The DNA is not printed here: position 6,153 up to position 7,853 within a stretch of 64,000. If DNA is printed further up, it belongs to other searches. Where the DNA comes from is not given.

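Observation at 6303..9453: Translationally coupled hydantoinase - asparaginase - isochorismatase-like hydrolase triad without a carbamoylase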

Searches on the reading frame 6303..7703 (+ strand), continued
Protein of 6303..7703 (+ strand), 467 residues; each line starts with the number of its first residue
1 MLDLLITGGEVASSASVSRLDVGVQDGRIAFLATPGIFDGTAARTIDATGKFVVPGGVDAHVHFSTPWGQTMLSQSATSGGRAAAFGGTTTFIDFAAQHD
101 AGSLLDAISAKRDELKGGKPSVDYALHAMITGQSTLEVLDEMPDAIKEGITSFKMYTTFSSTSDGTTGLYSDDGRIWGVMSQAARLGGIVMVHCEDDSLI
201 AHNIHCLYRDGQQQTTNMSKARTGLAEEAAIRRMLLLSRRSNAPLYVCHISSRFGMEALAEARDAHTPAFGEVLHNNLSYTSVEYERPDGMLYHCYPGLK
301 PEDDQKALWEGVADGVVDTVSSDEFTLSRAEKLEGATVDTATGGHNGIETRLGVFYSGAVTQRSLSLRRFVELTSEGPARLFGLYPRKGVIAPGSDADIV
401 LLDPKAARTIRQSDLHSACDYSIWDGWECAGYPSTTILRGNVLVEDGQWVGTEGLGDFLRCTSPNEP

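Call 51: search_protein_families(library=pfam, proteins=[L018:4340-5584:+, L018:6264-7391:+, L018:7445-8905:+, L018:8908-9897:+, L018:11271-12308:+, L018:12321-14042:+, L013:7533-8984:+, L013:8984-9406:+, L013:9397-9972:+, L013:11272-12204:+])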
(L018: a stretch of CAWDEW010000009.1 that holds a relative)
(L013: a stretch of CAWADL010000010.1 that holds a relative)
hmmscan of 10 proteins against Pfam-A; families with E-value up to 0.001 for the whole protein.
L018:4340-5584:+ (415 aa): 1 family
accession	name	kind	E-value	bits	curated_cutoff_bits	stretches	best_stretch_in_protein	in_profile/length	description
PF00180.25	Iso_dh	-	2.3e-92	310.4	27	1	67-405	2-348/348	Isocitrate/isopropylmalate dehydrogenase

L018:6264-7391:+ (376 aa): 2 families
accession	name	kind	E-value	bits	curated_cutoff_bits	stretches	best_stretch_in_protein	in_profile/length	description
PF00710.25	Asparaginase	-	7.7e-51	172.8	22.5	1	32-212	1-182/193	Asparaginase, N-terminal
PF17763.6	Asparaginase_C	-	1.3e-18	67.4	34.6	1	240-351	4-112/114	Glutaminase/Asparaginase C-terminal domain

L018:7445-8905:+ (487 aa): 2 families
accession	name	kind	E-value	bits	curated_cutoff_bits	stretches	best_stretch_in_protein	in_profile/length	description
PF01979.26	Amidohydro_1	-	9e-21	74.9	25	1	61-444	1-345/345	Amidohydrolase family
PF07969.17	Amidohydro_3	-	5.4e-15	56.3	29.7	2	148-444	233-471/472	Amidohydrolase family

L018:8908-9897:+ (330 aa): 1 family
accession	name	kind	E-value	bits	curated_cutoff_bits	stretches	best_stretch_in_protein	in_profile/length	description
PF00248.27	Aldo_ket_red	-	4.8e-74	249.5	24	1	15-319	1-289/291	Aldo/keto reductase family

L018:11271-12308:+ (346 aa): 2 families
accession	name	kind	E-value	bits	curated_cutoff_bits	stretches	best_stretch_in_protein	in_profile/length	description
PF02737.24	3HCDH_N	-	6.2e-40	137.5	22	1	55-225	1-177/180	3-hydroxyacyl-CoA dehydrogenase, NAD binding domain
PF00725.27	3HCDH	-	4.2e-07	30.8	22.1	1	231-285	1-52/97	3-hydroxyacyl-CoA dehydrogenase, C-terminal domain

L018:12321-14042:+ (574 aa): 3 families
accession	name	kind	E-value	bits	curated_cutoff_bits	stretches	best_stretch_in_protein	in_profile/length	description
PF00198.28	2-oxoacid_dh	-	6.7e-57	193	23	1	342-566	4-226/232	2-oxoacid dehydrogenases acyltransferase (catalytic domain)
PF00364.28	Biotin_lipoyl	-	3.3e-21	75.3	22.1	1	65-136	3-73/73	Biotin-requiring enzyme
PF02817.22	E3_binding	-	1.3e-08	35.3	23.7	1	233-265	3-35/36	e3 binding domain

L013:7533-8984:+ (484 aa): 4 families
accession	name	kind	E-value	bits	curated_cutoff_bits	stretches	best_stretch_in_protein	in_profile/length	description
PF00005.33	ABC_tran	-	7.4e-51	172.8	25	2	9-159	2-137/137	ABC transporter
PF13304.12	AAA_21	-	1.1e-12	49.1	27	1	385-441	237-296/304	AAA domain, putative AbiEii toxin, Type IV TA system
PF13555.12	AAA_29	-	2.4e-06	27.6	27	1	9-46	13-50/61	P-loop containing region of AAA domain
PF02463.25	SMC_N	-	5.1e-05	23.2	40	0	20-42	26-48/220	RecF/RecN/SMC N terminal domain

L013:8984-9406:+ (141 aa): 1 family
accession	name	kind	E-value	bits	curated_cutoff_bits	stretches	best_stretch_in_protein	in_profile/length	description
PF02653.21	BPD_transp_2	-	9.3e-06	25.4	26.8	1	53-99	3-50/269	Branched-chain amino acid transport system / permease component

L013:9397-9972:+ (192 aa): 1 family
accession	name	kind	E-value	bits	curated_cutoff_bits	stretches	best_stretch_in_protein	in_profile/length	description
PF02653.21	BPD_transp_2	-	1.3e-26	93.8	26.8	1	32-181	132-269/269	Branched-chain amino acid transport system / permease component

L013:11272-12204:+ (311 aa): 3 families
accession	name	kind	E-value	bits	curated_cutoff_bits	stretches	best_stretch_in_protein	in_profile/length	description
PF12697.13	Abhydrolase_6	-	8.4e-16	59.7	26.3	1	76-302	1-215/217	Alpha/beta hydrolase family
PF00561.26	Abhydrolase_1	-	1.6e-12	48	25.8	1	75-196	2-123/245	alpha/beta hydrolase fold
PF12146.15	Hydrolase_4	-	1.7e-06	28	27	1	124-293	62-234/239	Serine aminopeptidase, S33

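Call 67: search_protein_families(library=pfam, proteins=[L036:6535-8907:-, L036:9081-9842:+, L036:11472-12758:+, L036:12753-14870:-, L014:675-1814:+, L014:1877-3442:+, L014:3442-4428:+, L014:4428-5378:+, L014:8617-9933:+, L014:9885-10847:+])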
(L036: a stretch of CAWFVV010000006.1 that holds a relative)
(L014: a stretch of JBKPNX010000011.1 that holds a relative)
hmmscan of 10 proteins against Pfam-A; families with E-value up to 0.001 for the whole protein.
L036:6535-8907:- (791 aa): 2 families
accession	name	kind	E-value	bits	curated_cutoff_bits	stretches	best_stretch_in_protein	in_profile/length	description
PF00593.30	TonB_dep_Rec_b-barrel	-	4.2e-46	159.1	27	1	356-759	42-436/436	TonB dependent receptor-like, beta-barrel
PF07715.20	Plug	-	2.6e-15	57.3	23.9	1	150-242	2-102/107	TonB-dependent Receptor Plug Domain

L036:9081-9842:+ (254 aa): 1 family
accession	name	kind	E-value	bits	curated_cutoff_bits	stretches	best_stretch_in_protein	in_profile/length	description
PF10988.14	DUF2807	-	1.6e-30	106.6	24.2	1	77-239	1-181/181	Putative auto-transporter adhesin, head GIN domain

L036:11472-12758:+ (429 aa): 3 families
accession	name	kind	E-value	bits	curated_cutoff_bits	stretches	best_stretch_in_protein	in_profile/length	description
PF02492.25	cobW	-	1.4e-49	168.6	20.7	1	92-273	1-179/180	CobW/HypB/UreG, nucleotide-binding domain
PF07683.19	CobW_C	-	6.8e-19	68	22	1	320-413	1-92/94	Cobalamin synthesis protein cobW C-terminal domain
PF00448.28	SRP54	-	0.0001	22.4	22.7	0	175-251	79-152/196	SRP54-type protein, GTPase domain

L036:12753-14870:- (706 aa): 25 families
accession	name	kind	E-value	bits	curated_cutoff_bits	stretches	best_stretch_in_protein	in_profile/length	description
PF00515.34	TPR_1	-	5.4e-68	222.7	27.8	6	190-221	3-34/34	Tetratricopeptide repeat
PF07719.23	TPR_2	-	2.4e-55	180.5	27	4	189-220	2-33/34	Tetratricopeptide repeat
PF13414.12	TPR_11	-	6.5e-53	176.6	26.8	4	203-234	9-40/42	TPR repeat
PF13432.12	TPR_16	-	3.5e-50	168.4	32.7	6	22-82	1-61/65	Tetratricopeptide repeat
PF13431.12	TPR_17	-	1.2e-43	144.1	24.4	2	245-276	2-33/34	Tetratricopeptide repeat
PF13181.12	TPR_8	-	1.1e-38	128.4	25.7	3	120-152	1-33/34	Tetratricopeptide repeat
PF13428.12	TPR_14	-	1.9e-33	111.9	23.5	3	20-60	3-43/44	Tetratricopeptide repeat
PF13424.12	TPR_12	-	6.3e-32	110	30.1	6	88-150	5-75/77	Tetratricopeptide repeat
PF13371.12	TPR_9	-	9.8e-32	109.2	35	5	95-156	4-65/73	Tetratricopeptide repeat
PF14559.12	TPR_19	-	8.5e-31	106.5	25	4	29-87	2-60/68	Tetratricopeptide repeat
PF23914.1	TPR_CcmH_CycH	-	2.3e-21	76.7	42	2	127-216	57-149/158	Cytochrome c-type biogenesis protein H TPR domain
PF13176.12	TPR_7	-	2.3e-21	74.4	27.9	0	190-217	1-28/36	Tetratricopeptide repeat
PF12895.13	ANAPC3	-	3.8e-20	72.4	27.2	2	31-111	2-81/82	Anaphase-promoting complex, cyclosome, subunit 3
PF13374.12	TPR_10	-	2.5e-16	59.5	27.5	1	188-217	2-31/42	Tetratricopeptide repeat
PF01239.28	PPTA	-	3.9e-12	45.5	29.5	0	240-267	3-30/32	Protein prenyltransferase alpha subunit repeat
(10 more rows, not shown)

L014:675-1814:+ (380 aa): 2 families
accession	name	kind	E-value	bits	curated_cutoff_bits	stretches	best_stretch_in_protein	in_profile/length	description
PF13407.12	Peripla_BP_4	-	6e-37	128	35.1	1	66-322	1-257/258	Periplasmic binding protein domain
PF00532.27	Peripla_BP_1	-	1.7e-05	24.9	22.2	1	102-224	35-156/281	Periplasmic binding proteins and sugar binding domain of LacI family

L014:1877-3442:+ (522 aa): 2 families
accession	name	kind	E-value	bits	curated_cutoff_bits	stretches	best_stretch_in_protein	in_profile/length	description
PF00005.33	ABC_tran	-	1.3e-45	155.8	25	2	32-182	1-137/137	ABC transporter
PF13304.12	AAA_21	-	2.3e-06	28.3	27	0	44-68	1-25/304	AAA domain, putative AbiEii toxin, Type IV TA system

L014:3442-4428:+ (329 aa): 1 family
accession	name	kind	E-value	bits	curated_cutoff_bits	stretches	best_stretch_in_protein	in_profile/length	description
PF02653.21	BPD_transp_2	-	4.2e-26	92.1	26.8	1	42-307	3-268/269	Branched-chain amino acid transport system / permease component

L014:4428-5378:+ (317 aa): 1 family
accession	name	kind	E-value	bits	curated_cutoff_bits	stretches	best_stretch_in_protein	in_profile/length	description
PF02653.21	BPD_transp_2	-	6.3e-40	137.4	26.8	1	39-306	2-269/269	Branched-chain amino acid transport system / permease component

L014:8617-9933:+ (439 aa): 2 families
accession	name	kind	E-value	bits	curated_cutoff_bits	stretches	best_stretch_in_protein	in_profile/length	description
PF09084.16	NMT1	-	5.7e-06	26.8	20.5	0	64-152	5-90/216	NMT1/THI5 like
PF13379.11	NMT1_2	-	0.00056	20.2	24.7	0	49-142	4-97/252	NMT1-like family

L014:9885-10847:+ (321 aa): 1 family
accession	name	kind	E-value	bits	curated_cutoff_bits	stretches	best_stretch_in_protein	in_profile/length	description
PF00528.27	BPD_transp_1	-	9.7e-23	81.3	26.4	1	140-306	1-179/184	Binding-protein-dependent transport system inner membrane component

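Call 84: predict_structure(alignment_id=A1)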
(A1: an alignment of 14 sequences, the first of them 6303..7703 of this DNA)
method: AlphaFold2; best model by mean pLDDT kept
length: 467 residues; sequences in the alignment: 14
mean_pLDDT: 75.5   pTM: 0.83
mean pLDDT of the five models: 75.5, 68.4, 62.3, 61.2, 54.9
residues with pLDDT >= 90: 124; 70-90: 207; 50-70: 67; < 50: 69
segments of 3 or more residues with pLDDT < 50: 64-86, 120-123, 160-170, 385-395, 454-467
pLDDT, mean of each block of 10 residues (from residue 1): 92 91 83 88 92 81 47 36 47 63 76 63 63 68 80 70 40 79 86 83 92 91 88 92 90 94 91 88 90 83 93 92 65 82 61 85 92 82 47 51 87 59 82 80 75 42 29
secondary structure, 60 per line:
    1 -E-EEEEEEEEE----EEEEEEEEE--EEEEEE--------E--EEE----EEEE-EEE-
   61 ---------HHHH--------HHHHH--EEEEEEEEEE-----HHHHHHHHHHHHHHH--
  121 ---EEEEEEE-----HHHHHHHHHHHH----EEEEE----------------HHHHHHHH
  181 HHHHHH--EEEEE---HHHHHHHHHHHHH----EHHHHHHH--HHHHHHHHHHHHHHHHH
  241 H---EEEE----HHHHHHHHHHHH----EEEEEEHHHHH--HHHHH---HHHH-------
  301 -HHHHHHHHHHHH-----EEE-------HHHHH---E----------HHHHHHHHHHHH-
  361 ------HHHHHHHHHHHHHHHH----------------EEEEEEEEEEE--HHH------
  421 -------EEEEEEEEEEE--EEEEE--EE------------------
elements in order: E4-12 E17-25 E28-33 E45-47 E52-55 E57-59 H70-73 H82-86 E89-98 H104-118 E124-130 H136-147 E152-156 H173-186 E189-193 H197-209 H215-221 H224-241 E245-248 H253-264 E269-274 H275-279 H282-286 H290-293 H302-313 E319-321 H329-333 H348-359 H367-382 E399-409 E428-438 E441-445

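Call 87: fold_search(model_id=the predicted structure, library=pdb)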
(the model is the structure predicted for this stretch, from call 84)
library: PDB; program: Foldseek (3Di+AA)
matches with E <= 10: 1416; with E <= 0.001: 282
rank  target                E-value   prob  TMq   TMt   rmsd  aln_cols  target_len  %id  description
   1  5e5c_A                5.8e-42  1.00  0.86  0.84   3.8       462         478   31  Crystal structure of dihydropyrimidinase from Pseudomonas aeruginosa PAO1 (released 2016-09-21)
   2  1nfg_A                6.2e-42  1.00  0.85  0.87   3.7       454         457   35  Structure of D-hydantoinase (released 2003-07-15)
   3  1yny_B                1.4e-41  1.00  0.86  0.88   4.0       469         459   33  Molecular Structure of D-Hydantoinase from a Bacillus sp. AR9: Evidence for mercury inhibition (released 2005-03-01)
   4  1yny_A                2.3e-41  1.00  0.85  0.87   3.8       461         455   33  Molecular Structure of D-Hydantoinase from a Bacillus sp. AR9: Evidence for mercury inhibition (released 2005-03-01)
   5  3sfw_A                2.8e-41  1.00  0.86  0.87   4.2       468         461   31  Crystal structure of dihydropyrimidinase from Brevibacillus agri NCHU1002 (released 2012-06-20)
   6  5e5c_C                3.3e-41  1.00  0.85  0.83   3.8       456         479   31  Crystal structure of dihydropyrimidinase from Pseudomonas aeruginosa PAO1 (released 2016-09-21)
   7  1k1d_A                5.7e-41  1.00  0.86  0.87   3.8       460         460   32  Crystal structure of D-hydantoinase (released 2002-08-14)
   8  4tqt_A                9.9e-41  1.00  0.84  0.82   3.9       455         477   30  Crystal structure of Dihydropyrimidinase from Brucella suis (released 2014-08-06)
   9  4tqt_D                2.8e-40  1.00  0.85  0.82   3.9       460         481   30  Crystal structure of Dihydropyrimidinase from Brucella suis (released 2014-08-06)
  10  4kqn_A                2.9e-40  1.00  0.85  0.86   3.8       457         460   33  2.8 Angstrom Resolution Crystal Structure of D-Hydantoinase from Bacillus sp. AR9 in C2221 Space Group (released 2014-05-21)
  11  4tqt_C                3.9e-40  1.00  0.84  0.82   3.9       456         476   30  Crystal structure of Dihydropyrimidinase from Brucella suis (released 2014-08-06)
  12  4kir_B                5.0e-40  1.00  0.85  0.87   4.2       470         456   33  Crystal Structure of D-Hydantoinase from Bacillus sp. AR9 in C2221 space group (released 2014-05-07)
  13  4kir_A                7.2e-40  1.00  0.86  0.87   4.2       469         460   33  Crystal Structure of D-Hydantoinase from Bacillus sp. AR9 in C2221 space group (released 2014-05-07)
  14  4h00                  1.6e-39  1.00  0.84  0.81   3.9       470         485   31  The crystal structure of mon-Zn dihydropyrimidinase from Tetraodon nigroviridis (released 2013-09-11)
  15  4gz7                  2.4e-39  1.00  0.83  0.79   3.9       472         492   30  The crystal structure of Apo-dihydropyrimidinase from Tetraodon nigroviridis (released 2013-09-11)
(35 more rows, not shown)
